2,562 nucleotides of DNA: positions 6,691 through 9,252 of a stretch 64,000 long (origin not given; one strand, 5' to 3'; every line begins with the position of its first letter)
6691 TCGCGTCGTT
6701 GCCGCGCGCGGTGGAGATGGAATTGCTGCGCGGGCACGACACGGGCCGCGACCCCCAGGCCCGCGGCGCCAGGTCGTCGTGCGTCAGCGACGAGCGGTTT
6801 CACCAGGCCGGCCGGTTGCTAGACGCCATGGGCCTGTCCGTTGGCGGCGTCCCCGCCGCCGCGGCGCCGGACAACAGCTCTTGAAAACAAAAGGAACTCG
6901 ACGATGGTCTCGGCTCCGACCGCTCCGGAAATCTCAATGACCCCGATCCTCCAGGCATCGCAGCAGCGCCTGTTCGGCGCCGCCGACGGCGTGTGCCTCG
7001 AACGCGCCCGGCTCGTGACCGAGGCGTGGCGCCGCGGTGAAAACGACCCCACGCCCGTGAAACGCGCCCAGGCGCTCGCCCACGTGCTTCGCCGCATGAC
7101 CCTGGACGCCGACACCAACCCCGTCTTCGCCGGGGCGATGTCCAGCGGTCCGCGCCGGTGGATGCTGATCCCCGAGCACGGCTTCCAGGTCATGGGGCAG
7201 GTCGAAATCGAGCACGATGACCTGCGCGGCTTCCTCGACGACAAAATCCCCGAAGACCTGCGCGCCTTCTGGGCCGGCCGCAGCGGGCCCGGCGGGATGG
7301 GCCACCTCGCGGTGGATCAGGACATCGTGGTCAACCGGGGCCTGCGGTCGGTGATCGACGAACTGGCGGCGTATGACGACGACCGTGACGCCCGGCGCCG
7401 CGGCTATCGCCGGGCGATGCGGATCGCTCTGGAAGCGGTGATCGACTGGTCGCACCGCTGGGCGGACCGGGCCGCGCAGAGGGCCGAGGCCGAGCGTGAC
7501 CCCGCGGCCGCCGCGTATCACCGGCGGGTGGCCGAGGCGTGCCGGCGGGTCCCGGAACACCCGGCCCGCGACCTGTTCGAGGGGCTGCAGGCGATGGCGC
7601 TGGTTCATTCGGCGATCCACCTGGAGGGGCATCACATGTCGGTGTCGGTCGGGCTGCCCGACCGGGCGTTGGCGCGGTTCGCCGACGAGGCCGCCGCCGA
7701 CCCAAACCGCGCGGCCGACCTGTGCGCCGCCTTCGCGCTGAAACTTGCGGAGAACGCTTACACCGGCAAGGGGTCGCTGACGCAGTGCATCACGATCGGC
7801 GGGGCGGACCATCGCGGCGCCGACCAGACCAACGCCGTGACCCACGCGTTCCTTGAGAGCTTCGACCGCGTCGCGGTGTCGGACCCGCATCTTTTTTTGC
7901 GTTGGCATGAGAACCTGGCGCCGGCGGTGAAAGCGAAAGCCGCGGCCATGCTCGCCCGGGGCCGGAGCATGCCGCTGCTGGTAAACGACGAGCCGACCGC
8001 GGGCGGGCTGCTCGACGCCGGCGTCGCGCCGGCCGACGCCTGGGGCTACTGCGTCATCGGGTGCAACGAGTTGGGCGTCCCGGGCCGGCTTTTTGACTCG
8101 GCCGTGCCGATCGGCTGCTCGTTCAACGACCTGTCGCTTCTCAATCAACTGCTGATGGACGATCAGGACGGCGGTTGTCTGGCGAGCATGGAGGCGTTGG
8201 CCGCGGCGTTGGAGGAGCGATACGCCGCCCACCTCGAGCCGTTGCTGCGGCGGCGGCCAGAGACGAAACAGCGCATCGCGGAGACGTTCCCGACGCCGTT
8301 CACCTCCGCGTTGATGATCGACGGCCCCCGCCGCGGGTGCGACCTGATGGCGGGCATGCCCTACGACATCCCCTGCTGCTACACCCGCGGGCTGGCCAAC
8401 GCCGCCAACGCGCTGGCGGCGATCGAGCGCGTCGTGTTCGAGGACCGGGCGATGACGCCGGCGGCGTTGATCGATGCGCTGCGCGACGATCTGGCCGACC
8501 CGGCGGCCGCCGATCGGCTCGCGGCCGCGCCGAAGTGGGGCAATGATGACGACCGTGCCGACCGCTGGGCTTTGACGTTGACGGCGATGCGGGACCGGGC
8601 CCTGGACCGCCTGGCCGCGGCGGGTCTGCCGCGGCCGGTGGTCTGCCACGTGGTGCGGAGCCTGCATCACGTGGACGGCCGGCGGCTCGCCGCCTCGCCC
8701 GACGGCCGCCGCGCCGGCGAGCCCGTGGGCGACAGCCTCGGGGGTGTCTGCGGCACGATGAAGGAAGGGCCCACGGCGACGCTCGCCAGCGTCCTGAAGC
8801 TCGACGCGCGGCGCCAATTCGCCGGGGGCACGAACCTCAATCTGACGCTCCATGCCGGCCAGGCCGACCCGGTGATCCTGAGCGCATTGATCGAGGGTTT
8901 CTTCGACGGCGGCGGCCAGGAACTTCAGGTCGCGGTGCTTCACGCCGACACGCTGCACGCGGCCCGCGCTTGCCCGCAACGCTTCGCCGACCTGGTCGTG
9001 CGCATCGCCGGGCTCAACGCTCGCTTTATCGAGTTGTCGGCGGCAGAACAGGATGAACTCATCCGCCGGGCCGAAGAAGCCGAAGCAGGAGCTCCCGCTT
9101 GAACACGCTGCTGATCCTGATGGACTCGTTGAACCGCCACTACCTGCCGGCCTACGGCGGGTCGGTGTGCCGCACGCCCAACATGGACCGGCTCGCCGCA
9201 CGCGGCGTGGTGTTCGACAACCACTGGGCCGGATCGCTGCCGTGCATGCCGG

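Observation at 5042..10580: AraC-controlled operon: PflA-like activase, short divergent glycyl radical enzyme and a coupled leaderless sulfatase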

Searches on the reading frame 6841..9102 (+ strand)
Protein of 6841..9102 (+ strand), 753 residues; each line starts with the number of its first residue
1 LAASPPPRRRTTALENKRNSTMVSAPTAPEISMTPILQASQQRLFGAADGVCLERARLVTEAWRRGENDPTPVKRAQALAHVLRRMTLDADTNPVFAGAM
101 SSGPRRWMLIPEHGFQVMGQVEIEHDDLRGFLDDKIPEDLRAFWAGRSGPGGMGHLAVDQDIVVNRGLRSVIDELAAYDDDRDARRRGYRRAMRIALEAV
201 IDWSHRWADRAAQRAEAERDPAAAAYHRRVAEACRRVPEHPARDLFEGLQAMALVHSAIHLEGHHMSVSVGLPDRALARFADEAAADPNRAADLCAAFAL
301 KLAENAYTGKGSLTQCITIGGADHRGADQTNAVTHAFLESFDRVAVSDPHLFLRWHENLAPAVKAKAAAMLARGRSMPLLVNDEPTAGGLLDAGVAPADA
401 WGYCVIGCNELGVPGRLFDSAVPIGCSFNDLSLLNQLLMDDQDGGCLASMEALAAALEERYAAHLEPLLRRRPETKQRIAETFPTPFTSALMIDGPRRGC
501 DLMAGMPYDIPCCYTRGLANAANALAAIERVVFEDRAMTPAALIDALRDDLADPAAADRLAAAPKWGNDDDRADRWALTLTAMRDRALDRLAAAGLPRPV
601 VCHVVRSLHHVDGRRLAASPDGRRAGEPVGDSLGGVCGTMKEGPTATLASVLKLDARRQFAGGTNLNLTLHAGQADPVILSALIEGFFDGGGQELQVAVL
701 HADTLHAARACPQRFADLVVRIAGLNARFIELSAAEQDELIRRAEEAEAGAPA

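Call 7: search_protein_families(library=pfam, proteins=[window:6841-9102:+], max_evalue=0.01)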
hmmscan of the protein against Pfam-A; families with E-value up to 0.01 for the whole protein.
window:6841-9102:+ (753 aa): 2 families
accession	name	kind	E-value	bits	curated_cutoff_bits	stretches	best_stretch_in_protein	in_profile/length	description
PF02901.20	PFL-like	-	1e-77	262.7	24.3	1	48-580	18-614/647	Pyruvate formate lyase-like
PF01228.26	Gly_radical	-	1.8e-11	45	22.2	1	638-730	10-106/106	Glycine radical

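Call 8: search_protein_families(library=ncbifam, proteins=[window:6841-9102:+], max_evalue=0.01)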
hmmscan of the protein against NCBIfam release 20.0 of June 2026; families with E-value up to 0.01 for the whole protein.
window:6841-9102:+ (753 aa): 12 families
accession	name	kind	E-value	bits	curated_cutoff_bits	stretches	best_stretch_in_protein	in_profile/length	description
TIGR01774.1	PFL2-3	subfamily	8.4e-85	285.6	678.2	2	152-745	154-783/786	formate C-acetyltransferase/glycerol dehydratase family glycyl radical enzyme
NF048009.1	SfplDhtHpfGKleb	equivalog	3.1e-65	220.7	1000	1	151-745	180-821/824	(2S)-3-sulfopropanediol dehydratase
NF048011.1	SfplDhtHpsGDes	equivalog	1.3e-60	205.6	1000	2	169-746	206-819/821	(2S)-3-sulfopropanediol dehydratase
NF007437.0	PRK09983.1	equivalog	5.9e-60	203.2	1109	2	152-745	153-762/765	formate C-acetyltransferase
TIGR04394.1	choline_CutC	equivalog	2.2e-49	168.8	1050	1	177-744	188-784/789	choline trimethylamine-lyase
NF043068.1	glycl_HYPD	equivalog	3.8e-49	167.4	1100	1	168-746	174-782/784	trans-4-hydroxy-L-proline dehydratase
NF033718.1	indole_decarb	equivalog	2e-41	142.1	1100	2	561-745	678-865/868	indoleacetate decarboxylase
NF033715.1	glycyl_HPDL_Lrg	equivalog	1.5e-28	99.2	1150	2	562-745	712-898/901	4-hydroxyphenylacetate decarboxylase large subunit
TIGR01255.1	pyr_form_ly_1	equivalog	1.1e-13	50.5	994.2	1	561-744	546-739/744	formate C-acetyltransferase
NF038360.1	rad_fix_GrcA3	exception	9.6e-11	41.6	158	1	680-744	9-73/78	autonomous glycyl radical cofactor GrcA3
TIGR04365.1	spare_glycyl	equivalog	1.2e-06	28.8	170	1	691-744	68-121/126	autonomous glycyl radical cofactor GrcA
NF008341.1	PRK11127.1-1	equivalog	0.00041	20.3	145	1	696-744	27-75/80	autonomous glycyl radical cofactor GrcA2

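Call 9: find_homologous_proteins(query=window:6901-9099:+, max_evalue=1e-10)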
Query window:6901-9099:+ (733 aa): 292 proteins with E <= 1e-10 among 8000 candidates; the best 120 are listed.
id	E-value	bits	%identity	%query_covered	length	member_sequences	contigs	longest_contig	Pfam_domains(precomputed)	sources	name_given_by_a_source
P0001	0.0e+0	1640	100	100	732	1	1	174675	PF02901.21,PF01228.27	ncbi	-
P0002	0.0e+0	1107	69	96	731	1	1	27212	PF02901.21,PF01228.27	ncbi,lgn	-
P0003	0.0e+0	1079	69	97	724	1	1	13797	PF02901.21,PF01228.27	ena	-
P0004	2.1e-288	977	64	98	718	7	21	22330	PF02901.21,PF01228.27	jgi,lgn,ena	-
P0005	4.7e-286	969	63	98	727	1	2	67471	PF02901.21,PF01228.27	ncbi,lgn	ncbi:MAG: pyruvate formate lyase family protein [Phycisphaeraceae bacterium]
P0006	4.6e-283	959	64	97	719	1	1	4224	PF02901.21,PF01228.27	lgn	-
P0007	9.7e-275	932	62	95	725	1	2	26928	PF02901.21,PF01228.27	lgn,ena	-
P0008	3.2e-267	907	59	98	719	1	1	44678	PF02901.21,PF01228.27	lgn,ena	-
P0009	2.8e-257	874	59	97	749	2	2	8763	PF02901.21,PF01228.27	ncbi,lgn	ncbi:MAG: pyruvate formate lyase family protein [Phycisphaeraceae bacterium]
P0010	9.9e-252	856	58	98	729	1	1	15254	PF02901.21,PF01228.27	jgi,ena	-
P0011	1.8e-251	855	57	98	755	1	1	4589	PF02901.21,PF01228.27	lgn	-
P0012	9.6e-251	852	58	97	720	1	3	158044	PF02901.21,PF01228.27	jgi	-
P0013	9.2e-250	849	58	98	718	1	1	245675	PF02901.21,PF01228.27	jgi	jgi:pyruvate-formate lyase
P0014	2.5e-249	848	58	98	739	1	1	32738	PF02901.21,PF01228.27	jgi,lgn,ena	-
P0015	8.1e-247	839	57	99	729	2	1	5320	PF02901.21,PF01228.27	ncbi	-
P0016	3.7e-246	837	57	98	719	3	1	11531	PF02901.21,PF01228.27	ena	-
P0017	3.8e-246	837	57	98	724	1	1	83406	PF02901.21,PF01228.27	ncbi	ncbi:MAG: pyruvate formate lyase family protein [Candidatus Brocadiia bacterium]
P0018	6.7e-245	833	57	98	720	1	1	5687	PF02901.21,PF01228.27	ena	-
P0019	1.1e-244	832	57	98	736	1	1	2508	PF02901.21,PF01228.27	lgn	-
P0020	1.5e-244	832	57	96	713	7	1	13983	PF02901.21,PF01228.27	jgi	jgi:formate C-acetyltransferase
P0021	4.6e-244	830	55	98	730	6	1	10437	PF02901.21,PF01228.27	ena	-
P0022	1.1e-243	829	57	98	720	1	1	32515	PF02901.21,PF01228.27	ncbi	-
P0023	4.5e-243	827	56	98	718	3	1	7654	PF02901.21,PF01228.27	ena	-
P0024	5.6e-243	827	55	98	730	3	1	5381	PF02901.21,PF01228.27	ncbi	-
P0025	1.9e-242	825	56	97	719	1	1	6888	PF02901.21,PF01228.27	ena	-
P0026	4.2e-242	824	55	97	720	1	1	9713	PF02901.21,PF01228.27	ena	-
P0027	3.8e-241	821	55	97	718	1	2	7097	PF02901.21,PF01228.27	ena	-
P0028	1.1e-239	816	57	95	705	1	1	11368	PF02901.21,PF01228.27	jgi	jgi:formate C-acetyltransferase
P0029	2.4e-239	815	56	98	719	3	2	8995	PF02901.21,PF01228.27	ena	-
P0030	8.2e-239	813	57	98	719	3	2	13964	PF02901.21,PF01228.27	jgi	-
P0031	8.3e-239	813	54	98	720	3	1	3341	PF02901.21,PF01228.27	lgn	-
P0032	1.4e-238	812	55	97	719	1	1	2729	PF02901.21,PF01228.27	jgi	-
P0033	3.9e-238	811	56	96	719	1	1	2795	PF02901.21,PF01228.27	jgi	-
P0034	5.6e-238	810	56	98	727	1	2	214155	PF02901.21,PF01228.27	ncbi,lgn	-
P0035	6.7e-238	810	55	97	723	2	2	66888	PF02901.21,PF01228.27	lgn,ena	-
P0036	6.9e-238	810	55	97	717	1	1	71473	PF02901.21,PF01228.27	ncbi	ncbi:MAG: pyruvate formate lyase family protein [Anaerolineae bacterium]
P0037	7.1e-238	810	56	98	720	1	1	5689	PF02901.21,PF01228.27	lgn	-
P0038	1.1e-237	809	55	98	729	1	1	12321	PF02901.21,PF01228.27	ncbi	-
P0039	1.4e-237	809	55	97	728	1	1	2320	PF02901.21,PF01228.27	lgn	-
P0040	1.6e-237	809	55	97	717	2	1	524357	PF02901.21,PF01228.27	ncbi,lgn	-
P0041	6.7e-237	807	56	96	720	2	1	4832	PF02901.21,PF01228.27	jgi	jgi:pyruvate-formate lyase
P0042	6.9e-236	803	54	97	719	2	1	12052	PF02901.21,PF01228.27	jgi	jgi:pyruvate-formate lyase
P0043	7.9e-236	803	53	97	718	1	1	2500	PF02901.21,PF01228.27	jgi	jgi:formate C-acetyltransferase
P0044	9.8e-236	803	56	97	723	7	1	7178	PF02901.21,PF01228.27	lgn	-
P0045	1.3e-235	802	55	98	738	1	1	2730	PF02901.21,PF01228.27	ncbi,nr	ncbi:MAG: hypothetical protein J7M26_05875 [Armatimonadetes bacterium]|nr:hypothetical protein [Arma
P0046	2.9e-235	801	55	96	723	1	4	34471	PF02901.21,PF01228.27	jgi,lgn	jgi:formate C-acetyltransferase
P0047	4.0e-235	801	52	97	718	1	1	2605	PF02901.21,PF01228.27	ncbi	-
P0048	4.2e-235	801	56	95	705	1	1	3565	PF02901.21,PF01228.27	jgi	jgi:formate C-acetyltransferase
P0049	4.3e-235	801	54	97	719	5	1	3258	PF02901.21,PF01228.27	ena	-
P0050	5.5e-235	800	53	97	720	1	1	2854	PF02901.21,PF01228.27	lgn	-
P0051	9.0e-235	800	53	97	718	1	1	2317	PF02901.21,PF01228.27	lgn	-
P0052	1.3e-234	799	56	97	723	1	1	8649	PF02901.21,PF01228.27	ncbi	-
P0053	1.4e-234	799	53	98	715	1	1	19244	PF02901.21,PF01228.27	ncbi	-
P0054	3.4e-234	798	55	97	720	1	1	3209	PF02901.21,PF01228.27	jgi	jgi:formate C-acetyltransferase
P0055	1.1e-233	796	58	97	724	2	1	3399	PF02901.21,PF01228.27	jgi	-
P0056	1.1e-233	796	53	97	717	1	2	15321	PF02901.21,PF01228.27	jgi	-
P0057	1.1e-233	796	54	97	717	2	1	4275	PF02901.21,PF01228.27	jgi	jgi:pyruvate-formate lyase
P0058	1.1e-233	796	56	98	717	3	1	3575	PF02901.21,PF01228.27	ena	-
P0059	1.7e-233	795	55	98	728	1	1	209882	PF02901.21,PF01228.27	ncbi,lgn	-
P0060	2.4e-233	795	55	98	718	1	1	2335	PF02901.21,PF01228.27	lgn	-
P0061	2.5e-232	791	54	97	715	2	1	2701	PF02901.21,PF01228.27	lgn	-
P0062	6.6e-232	790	54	98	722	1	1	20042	PF02901.21,PF01228.27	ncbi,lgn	-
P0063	8.7e-232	790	54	98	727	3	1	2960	PF02901.21,PF01228.27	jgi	jgi:pyruvate-formate lyase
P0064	3.7e-231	788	54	97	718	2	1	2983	PF02901.21,PF01228.27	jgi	-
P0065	4.9e-231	787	52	97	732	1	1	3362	PF02901.21,PF01228.27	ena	-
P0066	5.4e-231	787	55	96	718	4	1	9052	PF02901.21,PF01228.27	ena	-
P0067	1.6e-230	785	55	99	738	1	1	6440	PF02901.21,PF01228.27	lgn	-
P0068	2.8e-230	785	55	98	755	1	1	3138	PF02901.21,PF01228.27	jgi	-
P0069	3.6e-230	784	52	98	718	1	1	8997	PF02901.21,PF01228.27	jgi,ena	-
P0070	5.5e-230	784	52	97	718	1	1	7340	PF02901.21,PF01228.27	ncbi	-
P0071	7.9e-230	783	52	98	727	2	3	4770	PF02901.21,PF01228.27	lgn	-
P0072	1.2e-229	783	53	99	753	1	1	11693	PF02901.21,PF01228.27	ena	-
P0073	1.2e-229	783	53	97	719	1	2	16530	PF02901.21,PF01228.27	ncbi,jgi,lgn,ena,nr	ncbi:TPA: hypothetical protein EYP66_01070 [Candidatus Poribacteria bacterium]|nr:hypothetical prote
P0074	1.6e-229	782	52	97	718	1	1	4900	PF02901.21,PF01228.27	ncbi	-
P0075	1.7e-229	782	53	100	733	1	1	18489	PF02901.21,PF01228.27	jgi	-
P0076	3.8e-229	781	54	98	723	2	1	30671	PF02901.21,PF01228.27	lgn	-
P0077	6.4e-229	780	55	97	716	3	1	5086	PF02901.21,PF01228.27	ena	-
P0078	1.1e-228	779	56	97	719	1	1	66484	PF02901.21,PF01228.27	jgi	-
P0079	1.8e-228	779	54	97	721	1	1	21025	PF02901.21,PF01228.27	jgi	jgi:pyruvate-formate lyase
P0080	1.8e-228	779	55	97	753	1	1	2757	PF02901.21,PF01228.27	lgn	-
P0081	5.3e-228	777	53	97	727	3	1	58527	PF02901.21,PF01228.27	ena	-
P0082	6.5e-228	777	53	98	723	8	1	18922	PF02901.21,PF01228.27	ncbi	-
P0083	6.6e-228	777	57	97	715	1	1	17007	PF02901.21,PF01228.27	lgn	-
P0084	7.5e-228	777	54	97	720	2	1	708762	PF02901.21,PF01228.27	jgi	-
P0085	7.5e-228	777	56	96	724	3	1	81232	PF02901.21,PF01228.27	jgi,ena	-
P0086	1.2e-227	776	54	95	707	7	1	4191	PF02901.21,PF01228.27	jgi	jgi:formate C-acetyltransferase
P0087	1.7e-227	775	51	98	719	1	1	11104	PF02901.21,PF01228.27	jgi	jgi:formate C-acetyltransferase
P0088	2.0e-227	775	53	97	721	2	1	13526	PF02901.21,PF01228.27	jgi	-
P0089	2.2e-227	775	52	97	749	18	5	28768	PF02901.21,PF01228.27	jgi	-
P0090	8.1e-227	773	54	97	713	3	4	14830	PF02901.21,PF01228.27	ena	-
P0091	9.1e-227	773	53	97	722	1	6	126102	PF02901.21,PF01228.27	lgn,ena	-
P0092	2.4e-226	772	52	97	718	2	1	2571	PF02901.21,PF01228.27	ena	-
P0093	9.6e-226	770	52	97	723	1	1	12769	PF02901.21,PF01228.27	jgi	-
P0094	1.9e-225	769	53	97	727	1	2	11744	PF02901.21,PF01228.27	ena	-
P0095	2.1e-225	769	55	96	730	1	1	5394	PF02901.21,PF01228.27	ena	-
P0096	3.7e-225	768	54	97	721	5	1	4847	PF02901.21,PF01228.27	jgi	-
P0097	7.0e-225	767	53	98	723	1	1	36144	PF02901.21,PF01228.27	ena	-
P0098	7.5e-225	767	51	98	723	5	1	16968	PF02901.21,PF01228.27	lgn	-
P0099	8.0e-225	767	54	98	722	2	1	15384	PF02901.21,PF01228.27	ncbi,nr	ncbi:MAG: hypothetical protein FJX75_15855 [Armatimonadetes bacterium]|nr:hypothetical protein [Arma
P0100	1.5e-224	766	53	97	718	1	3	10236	PF02901.21,PF01228.27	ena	-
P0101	1.5e-224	766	52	97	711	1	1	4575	PF02901.21,PF01228.27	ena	-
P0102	1.8e-224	765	51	97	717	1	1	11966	PF02901.21,PF01228.27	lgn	-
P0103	8.1e-224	763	53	97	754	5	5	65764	PF02901.21,PF01228.27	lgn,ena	-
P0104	8.8e-224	763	54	98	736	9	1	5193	PF02901.21,PF01228.27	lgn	-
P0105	1.3e-223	763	52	98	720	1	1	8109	PF02901.21,PF01228.27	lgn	-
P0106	1.7e-223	762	54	97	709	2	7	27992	PF02901.21,PF01228.27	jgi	jgi:formate C-acetyltransferase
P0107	1.7e-223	762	53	98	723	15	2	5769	PF02901.21,PF01228.27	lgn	-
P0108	2.4e-223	762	53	97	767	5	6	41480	PF02901.21,PF01228.27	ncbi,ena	-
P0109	6.2e-223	760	52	99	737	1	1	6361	PF02901.21,PF01228.27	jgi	-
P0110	6.5e-223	760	53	99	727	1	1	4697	PF02901.21,PF01228.27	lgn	-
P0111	1.5e-222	759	53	96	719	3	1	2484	PF02901.21,PF01228.27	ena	-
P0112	1.5e-222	759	51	97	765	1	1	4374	PF02901.21,PF01228.27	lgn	-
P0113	2.8e-222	758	54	98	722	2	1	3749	PF02901.21,PF01228.27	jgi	-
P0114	1.5e-221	756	53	97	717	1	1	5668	PF02901.21,PF01228.27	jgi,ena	-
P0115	7.8e-221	753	53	96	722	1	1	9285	PF02901.21,PF01228.27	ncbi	-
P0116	1.0e-220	753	54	97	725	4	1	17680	PF02901.21,PF01228.27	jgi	jgi:formate C-acetyltransferase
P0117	1.3e-220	753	50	97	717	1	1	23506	PF02901.21,PF01228.27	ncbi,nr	ncbi:hypothetical protein GF312_08490 [Candidatus Poribacteria bacterium]|nr:hypothetical protein [C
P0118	2.6e-220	752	51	95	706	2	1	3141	PF02901.21,PF01228.27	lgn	-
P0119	2.6e-220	752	49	97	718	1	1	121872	PF02901.21,PF01228.27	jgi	jgi:pyruvate-formate lyase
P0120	2.9e-220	752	53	98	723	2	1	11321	PF02901.21,PF01228.27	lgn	-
